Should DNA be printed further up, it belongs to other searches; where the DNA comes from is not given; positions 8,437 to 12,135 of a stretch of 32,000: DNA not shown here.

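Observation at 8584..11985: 1,133-aa RGG-box + helical-repeat + C-terminal PIN nuclease: a SMG6/PRORP-like layout in an archaeon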

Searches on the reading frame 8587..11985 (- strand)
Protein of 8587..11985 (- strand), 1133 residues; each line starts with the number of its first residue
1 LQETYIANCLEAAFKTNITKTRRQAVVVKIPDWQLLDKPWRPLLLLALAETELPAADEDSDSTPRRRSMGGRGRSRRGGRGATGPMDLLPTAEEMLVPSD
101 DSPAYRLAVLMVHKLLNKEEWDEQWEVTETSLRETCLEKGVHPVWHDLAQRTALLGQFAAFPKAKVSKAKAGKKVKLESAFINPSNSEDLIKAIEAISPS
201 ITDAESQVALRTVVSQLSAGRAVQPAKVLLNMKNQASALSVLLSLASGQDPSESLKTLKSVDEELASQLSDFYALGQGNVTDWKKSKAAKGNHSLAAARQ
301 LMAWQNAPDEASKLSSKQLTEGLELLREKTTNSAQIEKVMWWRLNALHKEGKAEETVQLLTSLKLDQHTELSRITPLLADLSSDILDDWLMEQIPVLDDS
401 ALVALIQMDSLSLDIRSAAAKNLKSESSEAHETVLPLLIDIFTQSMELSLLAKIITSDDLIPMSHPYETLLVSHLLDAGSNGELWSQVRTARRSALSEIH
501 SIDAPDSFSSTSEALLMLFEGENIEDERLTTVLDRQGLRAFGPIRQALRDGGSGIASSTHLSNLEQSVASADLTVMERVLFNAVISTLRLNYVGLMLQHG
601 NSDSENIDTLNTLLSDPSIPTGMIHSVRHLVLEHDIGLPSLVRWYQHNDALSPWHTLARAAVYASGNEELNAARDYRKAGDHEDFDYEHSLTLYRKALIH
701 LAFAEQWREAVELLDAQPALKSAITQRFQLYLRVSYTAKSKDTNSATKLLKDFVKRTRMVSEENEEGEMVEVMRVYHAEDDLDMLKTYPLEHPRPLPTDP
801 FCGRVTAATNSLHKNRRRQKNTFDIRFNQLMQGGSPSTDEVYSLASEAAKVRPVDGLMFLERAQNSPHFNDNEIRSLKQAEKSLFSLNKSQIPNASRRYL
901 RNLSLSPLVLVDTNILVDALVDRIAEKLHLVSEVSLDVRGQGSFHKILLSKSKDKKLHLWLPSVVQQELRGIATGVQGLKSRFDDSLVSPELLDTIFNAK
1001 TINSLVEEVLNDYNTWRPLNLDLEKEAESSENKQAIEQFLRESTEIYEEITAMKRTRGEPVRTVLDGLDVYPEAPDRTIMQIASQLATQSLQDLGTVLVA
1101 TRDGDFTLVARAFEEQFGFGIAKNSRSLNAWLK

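Call 3: search_protein_families(library=pfam, proteins=[window:8587-11985:-], max_evalue=10)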
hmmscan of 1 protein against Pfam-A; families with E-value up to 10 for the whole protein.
window:8587-11985:- (1133 aa): 1 family
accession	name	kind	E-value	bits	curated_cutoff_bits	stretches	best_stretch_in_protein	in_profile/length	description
PF17279.8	DUF5344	-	0.0021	19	27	2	227-285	13-72/87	Family of unknown function (DUF5344)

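Call 4: search_protein_families(library=ncbifam, proteins=[window:8587-11985:-], max_evalue=10)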
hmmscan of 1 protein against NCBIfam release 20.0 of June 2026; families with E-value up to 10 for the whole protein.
window:8587-11985:- (1133 aa): 0 families

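Call 5: search_solved_structures(query=window:8587-11985:-, max_evalue=10, show_alignments=2)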
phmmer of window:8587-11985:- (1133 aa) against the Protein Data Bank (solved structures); distinct sequences matched with E-value up to 10: 0.

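Call 7: find_homologous_proteins(query=window:8587-11985:-, max_evalue=0.001)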
Query window:8587-11985:- (1133 aa): 180 proteins with E <= 0.001 among 8000 candidates; the best 120 are listed.
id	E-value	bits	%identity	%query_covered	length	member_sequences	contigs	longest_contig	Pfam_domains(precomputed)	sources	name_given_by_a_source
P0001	0.0e+0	2442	98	100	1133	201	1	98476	-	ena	-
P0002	0.0e+0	2159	86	100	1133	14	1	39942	-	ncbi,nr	ncbi:MAG: hypothetical protein L7U62_05930 [Candidatus Poseidoniaceae archaeon]|nr:hypothetical prot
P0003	0.0e+0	2100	91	92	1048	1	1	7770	-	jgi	jgi:hypothetical protein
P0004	0.0e+0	2099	91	92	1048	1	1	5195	-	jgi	jgi:hypothetical protein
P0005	0.0e+0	2097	91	92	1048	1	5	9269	-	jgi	jgi:hypothetical protein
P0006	0.0e+0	2097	91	92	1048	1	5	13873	-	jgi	jgi:hypothetical protein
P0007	0.0e+0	2097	91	92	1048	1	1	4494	-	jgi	jgi:hypothetical protein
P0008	0.0e+0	2096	91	92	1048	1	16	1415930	-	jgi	jgi:hypothetical protein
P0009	0.0e+0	2096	91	92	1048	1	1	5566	-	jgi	jgi:hypothetical protein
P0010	0.0e+0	2087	91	92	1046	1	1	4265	-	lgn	-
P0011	0.0e+0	2057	81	100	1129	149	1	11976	-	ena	-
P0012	0.0e+0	2055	81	100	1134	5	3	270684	-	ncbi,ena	-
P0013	0.0e+0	2038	80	100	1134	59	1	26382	-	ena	-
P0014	0.0e+0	2034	80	99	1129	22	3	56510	-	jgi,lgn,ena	-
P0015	0.0e+0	2024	80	99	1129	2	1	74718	-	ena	-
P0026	0.0e+0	1976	78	100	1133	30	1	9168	-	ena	-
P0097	0.0e+0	1352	54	100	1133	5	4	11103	-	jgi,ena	-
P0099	0.0e+0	1341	54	100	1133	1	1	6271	-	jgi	jgi:hypothetical protein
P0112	0.0e+0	1042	44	100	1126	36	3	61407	-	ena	-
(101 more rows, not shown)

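Call 25: search_protein_representatives(alignment_id=A1)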
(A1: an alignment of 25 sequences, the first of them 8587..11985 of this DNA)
Query: 25 sequences, 1131 profile positions. Proteins with E-value up to 0.001 (for the whole library): 237; up to 1e-10: 178; up to 1e-30: 84. The best 150 are listed.
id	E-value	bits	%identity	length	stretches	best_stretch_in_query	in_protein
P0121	0.0e+00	1810.8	-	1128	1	6-1131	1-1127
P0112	0.0e+00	1789.9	-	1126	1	1-1130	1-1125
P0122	0.0e+00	1204.2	-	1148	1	6-1131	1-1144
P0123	0.0e+00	1103.5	-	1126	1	1-1131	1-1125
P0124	0.0e+00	1088.8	-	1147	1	1-1131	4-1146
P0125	9.1e-299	1010.6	-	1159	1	3-1131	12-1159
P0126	1.9e-247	840.6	-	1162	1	5-1130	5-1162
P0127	6.6e-243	825.6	-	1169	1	3-1131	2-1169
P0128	5.7e-242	822.5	-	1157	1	5-1130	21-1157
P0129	1.4e-233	794.7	-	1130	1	2-1130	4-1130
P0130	6.4e-231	785.9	-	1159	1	3-1131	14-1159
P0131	9.0e-221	752.3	-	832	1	299-1130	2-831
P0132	3.3e-220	750.4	-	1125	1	3-1128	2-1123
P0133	6.5e-220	749.4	-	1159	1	2-1131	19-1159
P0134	8.5e-216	735.8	-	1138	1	15-1129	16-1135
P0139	9.5e-190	649.5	-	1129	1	22-1127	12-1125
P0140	2.8e-187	641.4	-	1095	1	36-1128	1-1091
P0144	2.2e-172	592.0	-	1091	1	1-1129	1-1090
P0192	6.5e-36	140.1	-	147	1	1030-1131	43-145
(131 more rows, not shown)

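Call 41: predict_structure(alignment_id=A3)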
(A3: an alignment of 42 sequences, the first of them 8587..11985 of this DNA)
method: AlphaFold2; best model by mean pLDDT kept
length: 1133 residues; sequences in the alignment: 42
mean_pLDDT: 81.5   pTM: 0.49
mean pLDDT of the five models: 81.5, 79.1, 77.5, 77.5, 74.4
residues with pLDDT >= 90: 211; 70-90: 782; 50-70: 94; < 50: 46
segments of 3 or more residues with pLDDT < 50: 56-63, 65-83, 931-941, 1055-1059
pLDDT, mean of each block of 10 residues (from residue 1): 82 73 77 81 83 48 35 34 60 79 87 80 82 87 86 83 71 76 89 88 82 85 85 88 90 88 90 87 84 87 87 86 85 83 86 83 76 76 83 88 87 89 74 87 90 89 91 81 83 86 86 86 63 82 80 79 90 89 90 83 84 82 85 87 88 92 92 94 86 93 93 89 87 93 90 86 70 81 87 87 90 65 78 82 89 87 86 89 89 85 86 88 76 35 77 89 89 79 64 80 90 83 75 84 66 49 64 81 88 86 72 81 80 76
secondary structure, 60 per line:
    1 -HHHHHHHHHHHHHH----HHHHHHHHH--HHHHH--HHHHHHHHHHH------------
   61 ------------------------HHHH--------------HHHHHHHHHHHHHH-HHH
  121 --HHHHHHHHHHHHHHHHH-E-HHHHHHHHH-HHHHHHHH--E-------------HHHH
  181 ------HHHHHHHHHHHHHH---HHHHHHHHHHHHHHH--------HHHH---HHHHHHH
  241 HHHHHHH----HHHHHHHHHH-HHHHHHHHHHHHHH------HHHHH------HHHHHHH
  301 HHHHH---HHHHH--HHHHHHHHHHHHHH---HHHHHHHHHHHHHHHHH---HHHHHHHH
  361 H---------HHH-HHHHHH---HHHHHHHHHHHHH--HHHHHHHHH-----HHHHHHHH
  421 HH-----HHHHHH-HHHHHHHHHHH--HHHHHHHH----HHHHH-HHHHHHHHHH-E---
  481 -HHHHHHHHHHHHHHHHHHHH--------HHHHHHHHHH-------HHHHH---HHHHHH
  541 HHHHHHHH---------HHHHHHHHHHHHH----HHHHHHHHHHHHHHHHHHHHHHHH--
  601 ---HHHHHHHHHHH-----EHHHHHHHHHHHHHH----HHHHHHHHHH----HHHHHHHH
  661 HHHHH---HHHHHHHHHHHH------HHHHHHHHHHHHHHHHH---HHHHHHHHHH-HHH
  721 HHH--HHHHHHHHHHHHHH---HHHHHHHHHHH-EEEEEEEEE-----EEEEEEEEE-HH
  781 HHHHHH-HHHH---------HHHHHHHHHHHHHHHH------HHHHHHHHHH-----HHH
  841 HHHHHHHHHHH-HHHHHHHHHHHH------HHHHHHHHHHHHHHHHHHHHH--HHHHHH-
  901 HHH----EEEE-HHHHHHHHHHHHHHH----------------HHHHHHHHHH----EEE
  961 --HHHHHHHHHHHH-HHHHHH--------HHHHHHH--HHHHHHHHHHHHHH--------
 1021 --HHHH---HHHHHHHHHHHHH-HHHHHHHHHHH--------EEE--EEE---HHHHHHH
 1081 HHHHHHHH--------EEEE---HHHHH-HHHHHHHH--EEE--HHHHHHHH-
elements in order (helices of 4 or more, strands of 3 or more residues): H2-15 H20-28 H31-35 H38-48 H85-88 H103-116 H123-139 H143-151 H153-160 H177-180 H187-200 H204-218 H227-230 H234-247 H252-261 H263-276 H283-287 H294-305 H309-313 H316-329 H333-349 H353-361 H375-380 H384-396 H399-407 H413-422 H428-433 H435-445 H448-455 H460-464 H466-475 H482-501 H510-519 H527-531 H535-548 H558-570 H575-598 H604-614 H621-634 H639-648 H653-665 H669-680 H687-703 H707-716 H718-723 H726-739 H743-753 E755-763 E769-777 H779-786 H788-791 H801-816 H823-832 H838-851 H853-864 H871-891 H894-899 E908-911 H913-927 H944-953 E958-960 H963-974 H976-981 H990-996 H999-1012 H1023-1026 H1030-1042 H1044-1054 E1063-1065 E1068-1070 H1074-1088 E1097-1100 H1104-1108 H1110-1117 E1120-1122 H1125-1132

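Call 43: fold_search(model_id=the predicted structure, library=pdb)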
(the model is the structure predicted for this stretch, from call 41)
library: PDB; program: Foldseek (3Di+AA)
matches with E <= 10: 652; with E <= 0.001: 0
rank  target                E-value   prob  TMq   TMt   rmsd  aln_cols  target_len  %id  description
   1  5dhf_C                1.1e-03  0.93  0.12  0.14  41.0      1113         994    9  Crystal Structure of hRio2 NES Peptide in complex with CRM1-Ran-RanBP1 (released 2015-09-16)
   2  8bbg_D                1.6e-03  0.92  0.12  0.11  38.3      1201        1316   10  Structure of the IFT-A complex; anterograde IFT-A train model (released 2022-12-21)
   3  6gx9_B                1.6e-03  0.91  0.12  0.14  40.2      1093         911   11  Crystal structure of the TNPO3 - CPSF6 RSLD complex (released 2019-03-13)
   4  8fgw_D                1.9e-03  1.00  0.19  0.17  40.2      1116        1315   11  Human IFT-A complex structures provide molecular insights into ciliary transport (released 2023-02-22)
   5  8hmd_C                2.7e-03  0.94  0.15  0.13  33.7      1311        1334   12  base module state 2 of Tetrahymena IFT-A (released 2023-06-14)
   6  5uwq_C                3.6e-03  0.72  0.11  0.12  41.4      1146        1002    9  Crystal Structure of CDC7 NES Peptide in complex with CRM1-Ran-RanBP1 (released 2017-03-22)
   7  9l40_B                4.1e-03  0.92  0.13  0.12  45.2      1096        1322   10  kinase of ATR bound VE-822 state (released 2025-05-21)
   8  8q9t_E                4.3e-03  0.96  0.15  0.16  28.4      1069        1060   10  CryoEM structure of a S. Cerevisiae Ski238 complex bound to RNA (released 2023-11-29)
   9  6x2u_C                4.6e-03  0.80  0.12  0.14  41.6      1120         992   10  Crystal Structure of PKINES peptide bound to CRM1 (released 2020-07-01)
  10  9hvq_Q                5.0e-03  0.90  0.12  0.14  34.2      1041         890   10  Structure of the transcribing Pol II-DSIF-PAF-SPT6-RECQL5 complex (released 2025-07-16)
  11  7rdr_A                5.0e-03  0.66  0.07  0.11  23.2       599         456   14  Circular tandem repeat protein with novel repeat topology and enhanced subunit contact surfaces (released 2021-09-01)
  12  7zbz_D                5.0e-03  0.63  0.11  0.11  43.2      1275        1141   13  CAND1 delhairpin-SCF-SKP2 CAND1 partly engaged SCF partly rocked (released 2023-04-19)
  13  9gj6_B                5.4e-03  0.69  0.09  0.11  43.6       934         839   12  Human 80S ribosome in complex with NatA in proximal and distal position (released 2026-02-18)
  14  5uwr_C                5.4e-03  0.63  0.11  0.11  40.1      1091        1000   10  Crystal Structure of CDC7 NES Peptide (extended) in complex with CRM1-Ran-RanBP1 (released 2017-03-22)
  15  7z8v_D                5.4e-03  0.63  0.11  0.11  41.3      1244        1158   11  CAND1-SCF-SKP2 (SKP1deldel) CAND1 engaged SCF rocked (released 2023-04-19)
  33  7tbk_A2               1.4e-02  0.41  0.10  0.09  26.1      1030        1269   11  Composite structure of the dilated human nuclear pore complex (NPC) symmetric core generated with a 37A in situ cryo- (released 2022-06-15)
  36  3m1i_C                1.6e-02  0.51  0.11  0.11  41.9      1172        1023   11  Crystal structure of yeast CRM1 (Xpo1p) in complex with yeast RanBP1 (Yrb1p) and yeast RanGTP (Gsp1pGTP) (released 2010-06-02)
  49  5ve8_B                2.8e-02  0.60  0.14  0.15  36.7      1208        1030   11  Crystal structure of full-length Kluyveromyces lactis Kap123 with histone H3 1-28 (released 2017-11-01)
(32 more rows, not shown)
